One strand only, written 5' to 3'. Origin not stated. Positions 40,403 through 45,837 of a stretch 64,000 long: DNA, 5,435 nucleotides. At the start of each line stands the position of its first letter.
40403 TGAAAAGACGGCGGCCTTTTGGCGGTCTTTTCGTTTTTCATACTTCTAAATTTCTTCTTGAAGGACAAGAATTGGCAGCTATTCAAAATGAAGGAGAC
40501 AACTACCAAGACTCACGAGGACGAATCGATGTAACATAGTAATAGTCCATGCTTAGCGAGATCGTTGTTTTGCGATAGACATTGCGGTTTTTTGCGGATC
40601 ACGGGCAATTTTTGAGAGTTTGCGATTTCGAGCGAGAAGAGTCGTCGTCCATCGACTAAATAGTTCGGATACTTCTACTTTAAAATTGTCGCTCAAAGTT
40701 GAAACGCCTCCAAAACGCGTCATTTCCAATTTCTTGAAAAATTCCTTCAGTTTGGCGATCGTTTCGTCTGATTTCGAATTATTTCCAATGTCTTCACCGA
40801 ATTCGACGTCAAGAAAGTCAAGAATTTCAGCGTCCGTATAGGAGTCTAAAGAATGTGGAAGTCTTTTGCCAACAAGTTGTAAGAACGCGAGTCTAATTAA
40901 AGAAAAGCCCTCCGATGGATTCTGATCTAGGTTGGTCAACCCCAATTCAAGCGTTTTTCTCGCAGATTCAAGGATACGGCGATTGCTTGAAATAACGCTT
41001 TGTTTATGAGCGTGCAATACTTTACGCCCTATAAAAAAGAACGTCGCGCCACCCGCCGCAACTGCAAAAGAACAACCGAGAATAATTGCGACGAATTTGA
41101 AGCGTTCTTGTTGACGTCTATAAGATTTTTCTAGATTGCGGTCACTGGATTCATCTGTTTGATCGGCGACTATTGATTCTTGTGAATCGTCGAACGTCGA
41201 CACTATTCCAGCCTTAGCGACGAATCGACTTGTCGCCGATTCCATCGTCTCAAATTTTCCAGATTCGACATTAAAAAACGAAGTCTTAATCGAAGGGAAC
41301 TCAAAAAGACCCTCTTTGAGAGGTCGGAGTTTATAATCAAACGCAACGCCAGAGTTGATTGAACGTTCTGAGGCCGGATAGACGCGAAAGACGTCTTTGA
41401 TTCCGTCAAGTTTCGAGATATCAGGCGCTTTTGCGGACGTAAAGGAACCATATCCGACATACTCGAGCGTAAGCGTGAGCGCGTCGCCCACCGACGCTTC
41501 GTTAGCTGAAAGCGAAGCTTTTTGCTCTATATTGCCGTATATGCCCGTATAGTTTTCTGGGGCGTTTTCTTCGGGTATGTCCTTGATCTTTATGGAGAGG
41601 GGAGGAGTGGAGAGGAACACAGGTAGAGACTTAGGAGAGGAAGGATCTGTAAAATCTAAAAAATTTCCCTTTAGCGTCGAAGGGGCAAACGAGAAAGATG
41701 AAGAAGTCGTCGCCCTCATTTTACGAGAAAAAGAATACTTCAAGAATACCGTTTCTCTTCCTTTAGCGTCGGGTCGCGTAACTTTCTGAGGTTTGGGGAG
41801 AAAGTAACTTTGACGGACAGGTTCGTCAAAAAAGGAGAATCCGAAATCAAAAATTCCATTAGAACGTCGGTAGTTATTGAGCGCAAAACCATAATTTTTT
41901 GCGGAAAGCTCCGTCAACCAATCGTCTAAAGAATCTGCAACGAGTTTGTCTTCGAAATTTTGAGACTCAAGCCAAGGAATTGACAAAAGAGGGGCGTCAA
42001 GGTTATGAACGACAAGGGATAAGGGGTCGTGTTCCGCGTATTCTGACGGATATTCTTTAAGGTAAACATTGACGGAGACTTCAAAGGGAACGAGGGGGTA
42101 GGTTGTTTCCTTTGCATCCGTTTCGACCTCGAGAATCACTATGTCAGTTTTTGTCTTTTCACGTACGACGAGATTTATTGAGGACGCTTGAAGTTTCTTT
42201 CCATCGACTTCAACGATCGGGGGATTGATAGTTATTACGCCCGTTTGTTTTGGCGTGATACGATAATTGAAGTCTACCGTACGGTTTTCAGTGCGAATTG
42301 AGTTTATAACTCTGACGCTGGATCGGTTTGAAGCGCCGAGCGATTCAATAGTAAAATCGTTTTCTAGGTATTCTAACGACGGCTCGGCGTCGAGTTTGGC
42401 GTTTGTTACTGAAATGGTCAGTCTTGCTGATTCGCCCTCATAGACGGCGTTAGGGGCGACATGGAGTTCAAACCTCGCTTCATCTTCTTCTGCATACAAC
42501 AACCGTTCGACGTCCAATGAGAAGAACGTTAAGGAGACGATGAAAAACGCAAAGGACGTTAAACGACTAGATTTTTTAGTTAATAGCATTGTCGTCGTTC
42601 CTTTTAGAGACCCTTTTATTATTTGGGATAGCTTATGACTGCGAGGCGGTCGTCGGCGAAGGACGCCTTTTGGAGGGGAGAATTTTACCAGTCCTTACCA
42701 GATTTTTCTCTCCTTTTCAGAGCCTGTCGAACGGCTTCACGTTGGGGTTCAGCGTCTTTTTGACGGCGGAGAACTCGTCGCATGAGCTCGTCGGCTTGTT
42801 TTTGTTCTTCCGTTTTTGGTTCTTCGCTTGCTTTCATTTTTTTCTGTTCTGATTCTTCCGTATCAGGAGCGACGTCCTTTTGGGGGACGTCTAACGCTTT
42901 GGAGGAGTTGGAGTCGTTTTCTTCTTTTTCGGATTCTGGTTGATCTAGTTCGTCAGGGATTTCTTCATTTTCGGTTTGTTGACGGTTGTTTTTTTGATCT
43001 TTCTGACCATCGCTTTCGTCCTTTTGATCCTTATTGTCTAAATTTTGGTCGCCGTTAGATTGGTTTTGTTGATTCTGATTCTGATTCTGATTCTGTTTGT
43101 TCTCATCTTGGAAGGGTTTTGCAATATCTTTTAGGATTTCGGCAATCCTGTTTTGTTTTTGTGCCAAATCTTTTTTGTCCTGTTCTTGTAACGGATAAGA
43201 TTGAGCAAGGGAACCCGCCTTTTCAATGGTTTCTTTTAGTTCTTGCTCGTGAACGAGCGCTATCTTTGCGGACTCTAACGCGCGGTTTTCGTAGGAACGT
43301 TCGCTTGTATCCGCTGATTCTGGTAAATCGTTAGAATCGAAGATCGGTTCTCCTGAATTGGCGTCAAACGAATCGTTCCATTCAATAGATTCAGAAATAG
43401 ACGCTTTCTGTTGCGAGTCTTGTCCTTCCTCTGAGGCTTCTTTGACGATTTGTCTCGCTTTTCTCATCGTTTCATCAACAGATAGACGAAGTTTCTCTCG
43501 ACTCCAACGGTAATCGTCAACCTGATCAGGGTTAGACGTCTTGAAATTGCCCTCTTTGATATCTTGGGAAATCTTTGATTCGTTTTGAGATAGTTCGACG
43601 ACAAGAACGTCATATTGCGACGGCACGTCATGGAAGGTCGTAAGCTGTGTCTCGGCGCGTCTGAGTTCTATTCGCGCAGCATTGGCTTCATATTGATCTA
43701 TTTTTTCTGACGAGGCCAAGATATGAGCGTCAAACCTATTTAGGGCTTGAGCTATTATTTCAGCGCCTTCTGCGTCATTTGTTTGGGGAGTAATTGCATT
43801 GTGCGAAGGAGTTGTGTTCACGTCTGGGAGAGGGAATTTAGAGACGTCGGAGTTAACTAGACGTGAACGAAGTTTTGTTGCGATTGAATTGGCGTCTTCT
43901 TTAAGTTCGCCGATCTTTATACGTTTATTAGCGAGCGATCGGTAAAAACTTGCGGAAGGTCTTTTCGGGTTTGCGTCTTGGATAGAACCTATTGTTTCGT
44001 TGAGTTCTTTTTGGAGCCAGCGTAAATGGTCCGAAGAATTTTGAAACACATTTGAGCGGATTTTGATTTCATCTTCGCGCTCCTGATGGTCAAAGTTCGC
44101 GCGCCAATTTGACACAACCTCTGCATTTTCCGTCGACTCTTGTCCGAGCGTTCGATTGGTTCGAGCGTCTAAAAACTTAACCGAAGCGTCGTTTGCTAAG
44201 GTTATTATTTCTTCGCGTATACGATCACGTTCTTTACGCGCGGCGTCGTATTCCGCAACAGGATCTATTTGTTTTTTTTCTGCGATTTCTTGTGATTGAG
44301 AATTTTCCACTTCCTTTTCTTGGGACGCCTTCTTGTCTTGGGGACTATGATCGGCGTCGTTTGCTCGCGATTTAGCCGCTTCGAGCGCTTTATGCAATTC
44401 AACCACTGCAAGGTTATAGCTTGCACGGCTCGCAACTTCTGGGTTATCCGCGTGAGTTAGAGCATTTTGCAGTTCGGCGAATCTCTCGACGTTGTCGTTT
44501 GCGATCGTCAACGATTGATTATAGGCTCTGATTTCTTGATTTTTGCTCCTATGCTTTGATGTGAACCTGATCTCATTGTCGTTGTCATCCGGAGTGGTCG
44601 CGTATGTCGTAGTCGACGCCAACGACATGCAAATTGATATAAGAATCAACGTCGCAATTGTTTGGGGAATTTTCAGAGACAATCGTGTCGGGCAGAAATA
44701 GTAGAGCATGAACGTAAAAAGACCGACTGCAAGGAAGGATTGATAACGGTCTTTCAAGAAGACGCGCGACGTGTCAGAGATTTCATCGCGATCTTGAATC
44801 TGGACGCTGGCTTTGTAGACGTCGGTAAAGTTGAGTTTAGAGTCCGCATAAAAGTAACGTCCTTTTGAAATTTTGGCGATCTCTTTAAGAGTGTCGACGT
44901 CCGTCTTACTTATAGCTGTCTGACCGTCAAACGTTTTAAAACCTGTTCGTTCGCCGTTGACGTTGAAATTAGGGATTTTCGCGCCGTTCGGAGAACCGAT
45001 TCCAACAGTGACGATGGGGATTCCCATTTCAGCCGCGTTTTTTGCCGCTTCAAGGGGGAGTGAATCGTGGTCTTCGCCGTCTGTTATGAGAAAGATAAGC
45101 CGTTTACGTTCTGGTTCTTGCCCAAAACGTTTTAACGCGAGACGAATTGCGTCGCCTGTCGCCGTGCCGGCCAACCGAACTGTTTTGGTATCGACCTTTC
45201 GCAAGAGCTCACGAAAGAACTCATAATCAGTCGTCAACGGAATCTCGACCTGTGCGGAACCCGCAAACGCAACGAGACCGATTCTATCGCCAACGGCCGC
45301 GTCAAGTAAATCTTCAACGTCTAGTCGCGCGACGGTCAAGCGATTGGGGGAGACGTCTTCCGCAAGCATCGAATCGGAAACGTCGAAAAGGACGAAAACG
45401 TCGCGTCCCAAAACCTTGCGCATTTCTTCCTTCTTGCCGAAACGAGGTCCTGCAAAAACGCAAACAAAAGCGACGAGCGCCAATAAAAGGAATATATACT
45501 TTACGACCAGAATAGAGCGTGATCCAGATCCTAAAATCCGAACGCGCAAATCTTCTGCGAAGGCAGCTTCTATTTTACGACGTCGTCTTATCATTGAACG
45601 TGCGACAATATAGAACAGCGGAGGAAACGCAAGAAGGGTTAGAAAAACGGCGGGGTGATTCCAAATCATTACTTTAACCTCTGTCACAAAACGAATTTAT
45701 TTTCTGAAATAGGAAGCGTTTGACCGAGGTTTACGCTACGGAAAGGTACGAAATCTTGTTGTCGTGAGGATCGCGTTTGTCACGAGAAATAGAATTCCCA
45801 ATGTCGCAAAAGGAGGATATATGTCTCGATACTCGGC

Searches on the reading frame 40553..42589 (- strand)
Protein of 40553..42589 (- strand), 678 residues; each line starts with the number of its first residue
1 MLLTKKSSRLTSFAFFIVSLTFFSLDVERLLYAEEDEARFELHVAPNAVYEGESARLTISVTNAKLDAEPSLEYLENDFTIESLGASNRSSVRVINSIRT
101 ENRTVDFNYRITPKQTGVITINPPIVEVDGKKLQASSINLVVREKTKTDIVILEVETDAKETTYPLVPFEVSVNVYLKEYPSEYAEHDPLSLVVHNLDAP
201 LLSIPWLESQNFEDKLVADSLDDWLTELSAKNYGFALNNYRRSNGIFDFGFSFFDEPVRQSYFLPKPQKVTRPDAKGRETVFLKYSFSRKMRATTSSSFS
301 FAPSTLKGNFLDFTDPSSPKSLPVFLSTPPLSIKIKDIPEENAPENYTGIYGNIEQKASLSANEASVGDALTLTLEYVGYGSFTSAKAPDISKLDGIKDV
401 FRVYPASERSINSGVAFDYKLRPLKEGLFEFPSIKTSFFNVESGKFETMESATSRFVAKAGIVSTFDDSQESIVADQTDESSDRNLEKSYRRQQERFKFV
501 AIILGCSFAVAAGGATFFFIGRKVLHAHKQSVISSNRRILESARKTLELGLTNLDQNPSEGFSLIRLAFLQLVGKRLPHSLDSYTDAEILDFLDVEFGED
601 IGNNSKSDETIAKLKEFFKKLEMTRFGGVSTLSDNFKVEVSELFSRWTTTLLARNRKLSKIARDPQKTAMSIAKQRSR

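Call 33: search_protein_families(library=pfam, proteins=[window:40553-42589:-], max_evalue=0.001)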
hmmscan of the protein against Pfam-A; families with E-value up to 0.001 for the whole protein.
window:40553-42589:- (678 aa): 1 family
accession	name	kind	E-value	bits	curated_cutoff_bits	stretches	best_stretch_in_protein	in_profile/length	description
PF13584.12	BatD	-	3.6e-20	72.8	24.1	2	44-142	3-92/92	BatD DUF11 like domain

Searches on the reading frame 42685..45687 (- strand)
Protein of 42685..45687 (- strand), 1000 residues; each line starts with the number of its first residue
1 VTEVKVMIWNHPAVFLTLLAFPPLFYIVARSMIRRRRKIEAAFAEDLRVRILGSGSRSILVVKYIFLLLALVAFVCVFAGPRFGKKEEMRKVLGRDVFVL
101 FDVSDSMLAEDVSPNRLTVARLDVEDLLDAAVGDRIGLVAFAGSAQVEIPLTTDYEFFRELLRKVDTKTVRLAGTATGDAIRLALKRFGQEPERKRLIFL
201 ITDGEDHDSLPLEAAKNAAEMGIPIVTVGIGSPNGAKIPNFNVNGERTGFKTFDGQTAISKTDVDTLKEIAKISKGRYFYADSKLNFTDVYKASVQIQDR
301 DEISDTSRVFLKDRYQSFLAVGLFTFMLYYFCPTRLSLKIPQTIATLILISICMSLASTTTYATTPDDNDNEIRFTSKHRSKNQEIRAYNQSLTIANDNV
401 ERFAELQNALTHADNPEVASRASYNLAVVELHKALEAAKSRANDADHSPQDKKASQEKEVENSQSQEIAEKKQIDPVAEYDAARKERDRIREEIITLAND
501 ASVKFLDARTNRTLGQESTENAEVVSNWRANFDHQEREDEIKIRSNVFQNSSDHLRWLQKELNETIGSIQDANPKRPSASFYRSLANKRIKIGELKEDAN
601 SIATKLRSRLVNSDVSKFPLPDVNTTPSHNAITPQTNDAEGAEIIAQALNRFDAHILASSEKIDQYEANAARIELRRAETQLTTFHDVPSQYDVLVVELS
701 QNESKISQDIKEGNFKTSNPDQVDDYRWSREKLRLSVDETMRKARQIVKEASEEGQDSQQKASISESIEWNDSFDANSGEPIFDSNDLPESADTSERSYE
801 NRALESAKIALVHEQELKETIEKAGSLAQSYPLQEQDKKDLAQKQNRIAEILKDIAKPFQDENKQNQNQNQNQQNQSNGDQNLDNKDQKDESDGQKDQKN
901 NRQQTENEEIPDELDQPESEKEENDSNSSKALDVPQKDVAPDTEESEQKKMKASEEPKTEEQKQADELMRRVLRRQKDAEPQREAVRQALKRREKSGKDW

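Call 33: search_protein_families(library=pfam, proteins=[window:42685-45687:-], max_evalue=0.001)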
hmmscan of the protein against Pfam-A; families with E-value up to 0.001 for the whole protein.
window:42685-45687:- (1000 aa): 3 families
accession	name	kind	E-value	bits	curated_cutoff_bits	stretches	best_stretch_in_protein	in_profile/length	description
PF13519.12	VWA_2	-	1.7e-19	70.8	27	1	99-205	3-107/107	von Willebrand factor type A domain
PF00092.34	VWA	-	1.3e-18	68.3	23.8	1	96-281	1-161/174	von Willebrand factor type A domain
PF13768.12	VWA_3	-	0.00023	21.7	27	0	133-232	34-135/155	von Willebrand factor type A domain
